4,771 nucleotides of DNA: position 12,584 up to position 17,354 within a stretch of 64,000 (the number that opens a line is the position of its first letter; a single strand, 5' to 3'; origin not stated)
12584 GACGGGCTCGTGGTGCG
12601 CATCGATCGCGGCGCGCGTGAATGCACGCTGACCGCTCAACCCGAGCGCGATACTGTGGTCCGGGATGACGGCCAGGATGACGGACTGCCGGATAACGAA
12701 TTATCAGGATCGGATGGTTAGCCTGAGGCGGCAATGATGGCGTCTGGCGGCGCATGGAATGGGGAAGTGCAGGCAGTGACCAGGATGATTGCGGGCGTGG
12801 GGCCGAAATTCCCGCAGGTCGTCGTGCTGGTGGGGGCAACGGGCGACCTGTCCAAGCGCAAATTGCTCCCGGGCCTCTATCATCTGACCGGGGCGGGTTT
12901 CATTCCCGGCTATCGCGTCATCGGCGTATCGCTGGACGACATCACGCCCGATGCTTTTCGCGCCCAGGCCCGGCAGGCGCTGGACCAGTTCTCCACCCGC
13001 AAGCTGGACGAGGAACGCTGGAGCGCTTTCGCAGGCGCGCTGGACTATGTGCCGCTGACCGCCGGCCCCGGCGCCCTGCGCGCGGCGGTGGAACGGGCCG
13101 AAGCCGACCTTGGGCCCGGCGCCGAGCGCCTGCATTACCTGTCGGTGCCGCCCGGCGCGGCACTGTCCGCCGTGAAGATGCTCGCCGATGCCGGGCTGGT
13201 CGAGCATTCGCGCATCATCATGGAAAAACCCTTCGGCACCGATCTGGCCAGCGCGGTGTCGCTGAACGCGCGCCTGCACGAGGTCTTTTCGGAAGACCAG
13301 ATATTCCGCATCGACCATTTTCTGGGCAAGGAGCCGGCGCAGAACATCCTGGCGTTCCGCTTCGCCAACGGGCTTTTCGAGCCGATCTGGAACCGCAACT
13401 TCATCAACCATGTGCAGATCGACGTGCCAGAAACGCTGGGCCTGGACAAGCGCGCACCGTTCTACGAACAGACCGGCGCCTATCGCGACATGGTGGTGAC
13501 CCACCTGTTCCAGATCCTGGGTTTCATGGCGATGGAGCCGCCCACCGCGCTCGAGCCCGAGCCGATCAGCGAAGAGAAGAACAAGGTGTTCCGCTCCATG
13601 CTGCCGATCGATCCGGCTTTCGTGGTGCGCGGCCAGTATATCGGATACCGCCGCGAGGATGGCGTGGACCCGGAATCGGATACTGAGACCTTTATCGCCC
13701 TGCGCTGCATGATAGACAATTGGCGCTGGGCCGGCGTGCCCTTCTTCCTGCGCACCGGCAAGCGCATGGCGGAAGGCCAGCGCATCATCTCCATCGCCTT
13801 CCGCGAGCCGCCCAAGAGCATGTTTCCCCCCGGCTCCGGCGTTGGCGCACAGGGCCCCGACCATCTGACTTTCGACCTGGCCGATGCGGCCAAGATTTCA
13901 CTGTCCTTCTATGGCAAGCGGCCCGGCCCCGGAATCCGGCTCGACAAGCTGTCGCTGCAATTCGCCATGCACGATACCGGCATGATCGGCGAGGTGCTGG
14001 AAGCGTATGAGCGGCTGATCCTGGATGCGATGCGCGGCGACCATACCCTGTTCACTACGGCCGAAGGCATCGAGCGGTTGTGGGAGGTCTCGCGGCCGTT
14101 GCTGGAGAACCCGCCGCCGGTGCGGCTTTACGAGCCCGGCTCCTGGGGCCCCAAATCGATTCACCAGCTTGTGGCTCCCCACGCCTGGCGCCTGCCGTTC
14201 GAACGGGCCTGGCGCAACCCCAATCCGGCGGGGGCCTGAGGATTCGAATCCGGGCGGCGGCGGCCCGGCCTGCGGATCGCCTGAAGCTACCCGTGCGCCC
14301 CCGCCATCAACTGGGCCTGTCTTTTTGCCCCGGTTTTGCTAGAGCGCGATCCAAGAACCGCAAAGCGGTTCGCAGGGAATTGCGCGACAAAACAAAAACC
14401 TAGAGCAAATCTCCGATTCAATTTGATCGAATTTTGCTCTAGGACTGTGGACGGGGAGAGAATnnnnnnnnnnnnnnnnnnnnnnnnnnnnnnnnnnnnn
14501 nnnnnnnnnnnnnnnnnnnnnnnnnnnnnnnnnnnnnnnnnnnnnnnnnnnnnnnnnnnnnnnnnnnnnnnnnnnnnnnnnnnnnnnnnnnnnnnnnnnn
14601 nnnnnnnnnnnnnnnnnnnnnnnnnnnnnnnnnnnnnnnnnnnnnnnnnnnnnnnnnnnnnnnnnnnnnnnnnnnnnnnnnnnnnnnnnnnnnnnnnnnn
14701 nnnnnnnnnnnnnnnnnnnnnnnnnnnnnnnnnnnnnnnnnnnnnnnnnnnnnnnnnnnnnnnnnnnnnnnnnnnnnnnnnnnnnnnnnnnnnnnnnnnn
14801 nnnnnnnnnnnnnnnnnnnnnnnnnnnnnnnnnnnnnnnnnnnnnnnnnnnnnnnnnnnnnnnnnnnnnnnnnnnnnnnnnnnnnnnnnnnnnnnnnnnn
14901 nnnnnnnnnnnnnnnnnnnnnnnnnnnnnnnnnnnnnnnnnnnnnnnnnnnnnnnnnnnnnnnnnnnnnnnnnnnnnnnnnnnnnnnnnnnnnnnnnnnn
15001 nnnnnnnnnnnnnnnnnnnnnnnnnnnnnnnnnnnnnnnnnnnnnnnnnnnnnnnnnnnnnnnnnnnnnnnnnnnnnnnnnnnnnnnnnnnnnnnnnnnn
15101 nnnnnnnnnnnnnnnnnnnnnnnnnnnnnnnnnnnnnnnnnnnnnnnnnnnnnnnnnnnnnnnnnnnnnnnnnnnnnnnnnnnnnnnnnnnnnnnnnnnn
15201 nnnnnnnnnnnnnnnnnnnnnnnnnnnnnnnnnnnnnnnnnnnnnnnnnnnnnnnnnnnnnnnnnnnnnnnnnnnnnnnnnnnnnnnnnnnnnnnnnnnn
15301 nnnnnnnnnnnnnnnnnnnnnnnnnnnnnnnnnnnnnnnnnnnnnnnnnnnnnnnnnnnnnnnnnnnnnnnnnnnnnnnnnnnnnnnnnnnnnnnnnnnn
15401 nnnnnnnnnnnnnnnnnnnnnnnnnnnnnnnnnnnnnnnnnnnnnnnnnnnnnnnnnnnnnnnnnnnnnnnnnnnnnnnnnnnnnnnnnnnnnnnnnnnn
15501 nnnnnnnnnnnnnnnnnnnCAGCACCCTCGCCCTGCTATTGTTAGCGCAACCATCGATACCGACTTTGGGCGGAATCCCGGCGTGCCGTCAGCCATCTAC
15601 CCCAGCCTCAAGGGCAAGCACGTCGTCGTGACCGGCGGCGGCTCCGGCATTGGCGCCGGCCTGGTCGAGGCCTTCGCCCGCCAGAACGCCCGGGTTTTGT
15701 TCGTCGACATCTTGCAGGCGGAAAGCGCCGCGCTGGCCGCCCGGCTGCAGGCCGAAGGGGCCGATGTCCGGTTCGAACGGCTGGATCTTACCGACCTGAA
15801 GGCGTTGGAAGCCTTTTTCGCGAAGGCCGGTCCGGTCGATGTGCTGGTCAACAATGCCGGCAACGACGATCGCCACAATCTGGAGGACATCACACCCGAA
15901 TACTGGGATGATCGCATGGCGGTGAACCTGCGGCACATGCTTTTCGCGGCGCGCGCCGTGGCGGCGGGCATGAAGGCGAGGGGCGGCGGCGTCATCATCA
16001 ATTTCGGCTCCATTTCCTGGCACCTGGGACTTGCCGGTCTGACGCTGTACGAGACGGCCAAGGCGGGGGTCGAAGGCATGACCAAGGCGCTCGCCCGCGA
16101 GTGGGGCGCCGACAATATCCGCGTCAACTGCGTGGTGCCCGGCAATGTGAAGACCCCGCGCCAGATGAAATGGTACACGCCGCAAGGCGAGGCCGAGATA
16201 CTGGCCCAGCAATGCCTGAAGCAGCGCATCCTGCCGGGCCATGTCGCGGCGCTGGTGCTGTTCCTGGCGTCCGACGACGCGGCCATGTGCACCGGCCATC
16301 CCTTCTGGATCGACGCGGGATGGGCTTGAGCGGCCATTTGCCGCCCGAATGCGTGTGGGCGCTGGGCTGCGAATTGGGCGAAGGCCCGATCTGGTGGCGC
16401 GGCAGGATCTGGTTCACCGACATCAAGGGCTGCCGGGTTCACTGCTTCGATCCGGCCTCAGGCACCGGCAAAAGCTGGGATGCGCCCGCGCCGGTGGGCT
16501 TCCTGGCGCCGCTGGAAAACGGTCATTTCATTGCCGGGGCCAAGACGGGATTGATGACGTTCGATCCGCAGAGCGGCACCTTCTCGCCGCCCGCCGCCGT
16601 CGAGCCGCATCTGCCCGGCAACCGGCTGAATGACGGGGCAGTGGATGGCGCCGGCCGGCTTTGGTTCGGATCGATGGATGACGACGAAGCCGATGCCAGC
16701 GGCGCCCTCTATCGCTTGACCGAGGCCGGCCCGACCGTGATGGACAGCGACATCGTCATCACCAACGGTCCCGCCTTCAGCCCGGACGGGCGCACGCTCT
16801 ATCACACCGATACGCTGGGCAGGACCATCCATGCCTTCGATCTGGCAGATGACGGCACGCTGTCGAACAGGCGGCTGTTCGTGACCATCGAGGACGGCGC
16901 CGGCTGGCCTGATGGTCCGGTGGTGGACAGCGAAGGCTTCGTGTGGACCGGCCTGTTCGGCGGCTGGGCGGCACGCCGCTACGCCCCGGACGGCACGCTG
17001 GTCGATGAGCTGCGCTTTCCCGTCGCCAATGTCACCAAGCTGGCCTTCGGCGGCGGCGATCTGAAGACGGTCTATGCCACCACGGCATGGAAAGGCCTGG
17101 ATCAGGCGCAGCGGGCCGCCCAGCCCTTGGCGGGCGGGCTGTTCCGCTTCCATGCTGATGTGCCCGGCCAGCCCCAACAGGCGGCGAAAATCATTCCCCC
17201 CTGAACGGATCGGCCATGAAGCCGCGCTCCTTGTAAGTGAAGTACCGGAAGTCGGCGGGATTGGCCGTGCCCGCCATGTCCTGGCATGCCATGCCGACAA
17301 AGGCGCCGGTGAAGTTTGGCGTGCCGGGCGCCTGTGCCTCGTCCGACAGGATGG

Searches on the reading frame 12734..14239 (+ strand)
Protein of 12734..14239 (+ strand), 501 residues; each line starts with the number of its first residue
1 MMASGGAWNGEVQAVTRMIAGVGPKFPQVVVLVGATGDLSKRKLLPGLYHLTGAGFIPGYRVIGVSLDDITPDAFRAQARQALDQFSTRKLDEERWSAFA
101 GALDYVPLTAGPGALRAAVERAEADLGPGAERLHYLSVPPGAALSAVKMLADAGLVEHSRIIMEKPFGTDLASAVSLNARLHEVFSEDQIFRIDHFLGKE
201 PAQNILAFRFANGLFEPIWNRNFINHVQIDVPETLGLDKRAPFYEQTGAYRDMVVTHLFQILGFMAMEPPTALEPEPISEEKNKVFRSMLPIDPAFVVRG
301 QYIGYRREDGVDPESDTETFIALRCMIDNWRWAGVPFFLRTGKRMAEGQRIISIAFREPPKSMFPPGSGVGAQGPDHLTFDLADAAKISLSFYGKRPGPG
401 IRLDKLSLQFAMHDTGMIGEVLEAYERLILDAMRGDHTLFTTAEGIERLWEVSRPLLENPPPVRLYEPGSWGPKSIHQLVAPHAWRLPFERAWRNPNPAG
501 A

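Call 7: search_protein_families(library=pfam, proteins=[window:12734-14239:+])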
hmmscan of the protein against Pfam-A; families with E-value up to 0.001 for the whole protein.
window:12734-14239:+ (501 aa): 2 families
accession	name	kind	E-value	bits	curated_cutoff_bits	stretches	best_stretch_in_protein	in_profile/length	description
PF02781.21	G6PD_C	-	4e-89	299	27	1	206-484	1-292/296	Glucose-6-phosphate dehydrogenase, C-terminal domain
PF00479.28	G6PD_N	-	1.1e-44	153.7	22.1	1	31-204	1-183/183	Glucose-6-phosphate dehydrogenase, NAD binding domain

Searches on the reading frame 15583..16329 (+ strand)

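Call 7: search_protein_families(library=pfam, proteins=[window:15583-16329:+])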
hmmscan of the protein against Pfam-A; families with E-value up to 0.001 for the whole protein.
window:15583-16329:+ (248 aa): 6 families
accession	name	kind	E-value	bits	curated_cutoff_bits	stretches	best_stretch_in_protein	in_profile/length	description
PF13561.12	adh_short_C2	-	4e-49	167.7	27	1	21-247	6-235/236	Enoyl-(Acyl carrier protein) reductase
PF00106.31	adh_short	-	6e-48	163.4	26.6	1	12-198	1-191/195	short chain dehydrogenase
PF01370.27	Epimerase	-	1.3e-09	38.3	20.9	1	14-193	1-176/240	NAD dependent epimerase/dehydratase family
PF08659.16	KR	-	2.2e-08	34.7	22.6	1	14-170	3-163/180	KR domain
PF23441.1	SDR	-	1.4e-05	25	27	1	12-192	8-197/258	SDR-like rossmann domain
PF13649.12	Methyltransf_25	-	0.00099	20.2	27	0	21-78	6-64/97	Methyltransferase domain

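Call 14: search_protein_families(library=ncbifam, proteins=[window:15583-16329:+], max_evalue=0.00001)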
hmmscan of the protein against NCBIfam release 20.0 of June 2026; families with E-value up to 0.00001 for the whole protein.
window:15583-16329:+ (248 aa): 218 families (the best 25 are shown)
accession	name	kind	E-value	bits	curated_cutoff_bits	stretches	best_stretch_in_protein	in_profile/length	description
NF053674.1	XylDhXylBProt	equivalog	2.1e-128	427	400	1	2-247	2-251/252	D-xylose 1-dehydrogenase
NF009466.0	PRK12826.1-2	subfamily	7.4e-55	186.1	222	1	12-246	4-243/248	3-oxoacyl-ACP reductase FabG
NF005559.1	PRK07231.1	subfamily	4.3e-52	177.1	215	1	9-247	2-247/249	glucose 1-dehydrogenase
NF004198.0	PRK05653.1-3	equivalog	9.6e-50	169.3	296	1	7-239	3-238/248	3-oxoacyl-ACP reductase FabG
NF004791.0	PRK06138.1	equivalog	7.3e-47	159.8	312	1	8-247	2-249/252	SDR family oxidoreductase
NF005309.0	PRK06841.1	subfamily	8.2e-46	156.6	286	1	8-247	12-252/255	GolD/DthD family dehydrogenase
NF009093.0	PRK12429.1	subfamily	1.6e-45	155.4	258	1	9-247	3-256/259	3-hydroxybutyrate dehydrogenase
TIGR01963.1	PHB_DH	subfamily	5.4e-45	153.6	307.05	1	12-247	2-252/255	3-hydroxybutyrate dehydrogenase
NF004197.0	PRK05653.1-1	equivalog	9.9e-45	153.1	332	1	8-246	4-245/249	3-oxoacyl-ACP reductase FabG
TIGR01830.1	3oxo_ACP_reduc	equivalog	7.4e-44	150.2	297.75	1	14-246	1-237/239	3-oxoacyl-[acyl-carrier-protein] reductase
NF009468.0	PRK12826.1-4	equivalog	4.1e-43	147.9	318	1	8-246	4-246/256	SDR family oxidoreductase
NF005469.0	PRK07063.1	equivalog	1.9e-42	145.6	306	1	8-246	4-253/260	SDR family oxidoreductase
NF005893.0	PRK07856.1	equivalog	2.7e-42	144.8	255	1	8-244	6-238/255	SDR family oxidoreductase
NF052558.1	MBtsdlDhBudC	equivalog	4e-42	144.5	270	1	10-246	2-240/250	meso-2,3-butanediol dehydrogenase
NF005853.0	PRK07774.1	equivalog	5.1e-41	140.7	303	1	9-247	4-246/250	SDR family oxidoreductase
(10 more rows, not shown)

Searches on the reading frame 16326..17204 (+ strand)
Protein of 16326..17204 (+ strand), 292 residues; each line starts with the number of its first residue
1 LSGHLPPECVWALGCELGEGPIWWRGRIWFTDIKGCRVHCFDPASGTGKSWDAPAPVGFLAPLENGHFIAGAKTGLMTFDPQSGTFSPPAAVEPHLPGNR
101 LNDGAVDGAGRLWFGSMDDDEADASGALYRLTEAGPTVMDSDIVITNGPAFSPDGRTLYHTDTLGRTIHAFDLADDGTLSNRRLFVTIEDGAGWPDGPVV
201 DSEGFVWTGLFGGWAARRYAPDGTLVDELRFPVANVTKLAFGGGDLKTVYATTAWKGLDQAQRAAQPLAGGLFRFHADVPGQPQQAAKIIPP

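Call 14: search_protein_families(library=ncbifam, proteins=[window:16326-17204:+], max_evalue=0.00001)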
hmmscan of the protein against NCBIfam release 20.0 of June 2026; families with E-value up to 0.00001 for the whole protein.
window:16326-17204:+ (292 aa): 0 families

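Call 41: search_protein_families(library=pfam, proteins=[window:16326-17204:+])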
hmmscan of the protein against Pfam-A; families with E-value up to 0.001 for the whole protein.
window:16326-17204:+ (292 aa): 1 family
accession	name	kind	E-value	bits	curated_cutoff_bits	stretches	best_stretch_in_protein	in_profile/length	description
PF08450.18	SGL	-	1.1e-75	254.9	26.3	1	17-254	1-245/246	SMP-30/Gluconolactonase/LRE-like region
